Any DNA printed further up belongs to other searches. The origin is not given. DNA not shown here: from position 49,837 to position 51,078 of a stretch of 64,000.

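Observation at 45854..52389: About 6.8-kb insertion at the normally tight yraN|comM junction, with a HEAT-repeat / WD40 / glycolipid-GT / OMP / vWA lipoprotein set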

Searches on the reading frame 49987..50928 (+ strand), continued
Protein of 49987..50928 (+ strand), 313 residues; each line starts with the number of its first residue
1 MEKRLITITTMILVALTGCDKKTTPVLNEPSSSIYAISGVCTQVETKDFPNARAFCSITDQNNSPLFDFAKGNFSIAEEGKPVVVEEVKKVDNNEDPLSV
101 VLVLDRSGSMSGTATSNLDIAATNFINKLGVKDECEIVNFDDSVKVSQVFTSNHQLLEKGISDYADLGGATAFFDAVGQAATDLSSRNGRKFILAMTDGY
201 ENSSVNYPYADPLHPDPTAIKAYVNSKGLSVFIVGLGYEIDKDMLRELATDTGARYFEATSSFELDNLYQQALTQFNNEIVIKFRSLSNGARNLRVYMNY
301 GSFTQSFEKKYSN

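Call 72: fold_search(model_id=the predicted structure, library=pdb)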
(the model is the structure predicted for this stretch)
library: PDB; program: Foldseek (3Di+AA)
matches with E <= 10: 1222; with E <= 0.001: 177
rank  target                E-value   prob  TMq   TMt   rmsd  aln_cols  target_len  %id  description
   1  6fpy_A                8.5e-14  1.00  0.49  0.27  11.1       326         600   15  Inter-alpha-inhibitor heavy chain 1, wild type (released 2019-02-27)
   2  6fpy_B                2.8e-13  1.00  0.49  0.27  11.2       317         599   13  Inter-alpha-inhibitor heavy chain 1, wild type (released 2019-02-27)
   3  6fpz_A                3.8e-13  1.00  0.49  0.27  11.1       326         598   14  Inter-alpha-inhibitor heavy chain 1, D298A (released 2019-02-27)
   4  4fx5                  7.9e-13  1.00  0.49  0.37  13.5       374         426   10  von Willebrand factor type A from Catenulispora acidiphila (released 2012-07-18)
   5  8s05_B                5.5e-12  1.00  0.47  0.39  11.8       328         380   13  ArnAB complex an archaeal ortholog of the Sec23/24 core motif (released 2025-10-29)
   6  8s05_A                5.8e-12  1.00  0.47  0.39  11.8       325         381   14  ArnAB complex an archaeal ortholog of the Sec23/24 core motif (released 2025-10-29)
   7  9c4f_I                8.3e-12  1.00  0.48  0.77   2.8       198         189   23  Infectious B19V capsid (released 2024-10-16)
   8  7ba2_A                9.3e-11  1.00  0.47  0.37  14.3       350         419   15  D319A mutant of the PilB minor pilin from Streptococcus sanguinis (released 2021-04-28)
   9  6to1                  1.4e-10  1.00  0.43  0.25  20.7       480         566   10  Crystal structure of three N-terminal domains of the type V pili tip protein Mfa5 from Porphyromonas gingivalis (released 2020-12-02)
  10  8hmb_E                2.3e-10  1.00  0.48  0.18   9.8       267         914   15  Cryo-EM structure of human high-voltage activated L-type calcium channel CaV1.2 in complex with benidipine (BEN) (released 2024-04-24)
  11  7b7p_A                2.8e-10  1.00  0.48  0.37  14.3       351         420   16  PilB minor pilin from Streptococcus sanguinis (released 2021-04-28)
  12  3ibs_A                4.5e-10  1.00  0.48  0.71   2.8       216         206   16  Crystal structure of conserved hypothetical protein BatB from Bacteroides thetaiotaomicron (released 2009-08-25)
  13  7ba2_B                6.8e-10  1.00  0.48  0.37  13.1       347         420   14  D319A mutant of the PilB minor pilin from Streptococcus sanguinis (released 2021-04-28)
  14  4dmu_H                7.7e-10  1.00  0.46  0.74   2.9       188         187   21  Crystal structure of the von Willebrand factor A3 domain in complex with a collagen III derived triple-helical peptide (released 2012-03-28)
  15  1ao3_A                8.7e-10  1.00  0.45  0.72   3.4       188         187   21  A3 DOMAIN OF VON WILLEBRAND FACTOR (released 1998-07-22)
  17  3ibs_B                1.3e-09  1.00  0.47  0.70   3.1       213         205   16  Crystal structure of conserved hypothetical protein BatB from Bacteroides thetaiotaomicron (released 2009-08-25)
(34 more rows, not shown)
